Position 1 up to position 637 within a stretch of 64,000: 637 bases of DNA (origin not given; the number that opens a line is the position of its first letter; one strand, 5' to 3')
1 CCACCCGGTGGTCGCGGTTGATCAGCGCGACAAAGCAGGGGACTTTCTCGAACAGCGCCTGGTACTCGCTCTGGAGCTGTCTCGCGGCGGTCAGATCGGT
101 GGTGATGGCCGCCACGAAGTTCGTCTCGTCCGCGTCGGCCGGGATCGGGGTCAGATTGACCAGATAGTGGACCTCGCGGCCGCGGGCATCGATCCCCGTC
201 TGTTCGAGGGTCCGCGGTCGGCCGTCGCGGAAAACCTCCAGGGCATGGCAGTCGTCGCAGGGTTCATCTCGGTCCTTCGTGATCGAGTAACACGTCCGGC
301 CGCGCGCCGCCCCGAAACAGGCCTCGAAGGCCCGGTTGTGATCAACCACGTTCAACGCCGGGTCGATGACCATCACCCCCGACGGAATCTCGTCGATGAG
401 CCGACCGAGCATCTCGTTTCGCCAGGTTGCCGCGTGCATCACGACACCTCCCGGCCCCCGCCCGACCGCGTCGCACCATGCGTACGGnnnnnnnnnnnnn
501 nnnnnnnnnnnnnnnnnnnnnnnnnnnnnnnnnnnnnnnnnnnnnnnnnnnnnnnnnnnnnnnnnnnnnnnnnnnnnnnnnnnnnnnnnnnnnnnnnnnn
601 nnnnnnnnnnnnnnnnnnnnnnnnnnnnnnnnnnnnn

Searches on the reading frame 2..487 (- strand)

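Call 34: search_protein_families(library=pfam, proteins=[window:2-487:-], max_evalue=0.0001)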
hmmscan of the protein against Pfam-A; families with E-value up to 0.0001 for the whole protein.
window:2-487:- (162 aa): 4 families
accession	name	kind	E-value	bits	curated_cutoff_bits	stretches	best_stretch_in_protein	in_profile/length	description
PF08448.16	PAS_4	-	1.4e-09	38.6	23.1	1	32-137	2-110/110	PAS fold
PF13426.13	PAS_9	-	1.5e-08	35.3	27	1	35-134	1-103/103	PAS domain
PF13188.13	PAS_8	-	1.4e-06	28.4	21.8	1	28-86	4-61/65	PAS domain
PF00989.32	PAS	-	3.4e-06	27.5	22.6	1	26-117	2-98/113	PAS fold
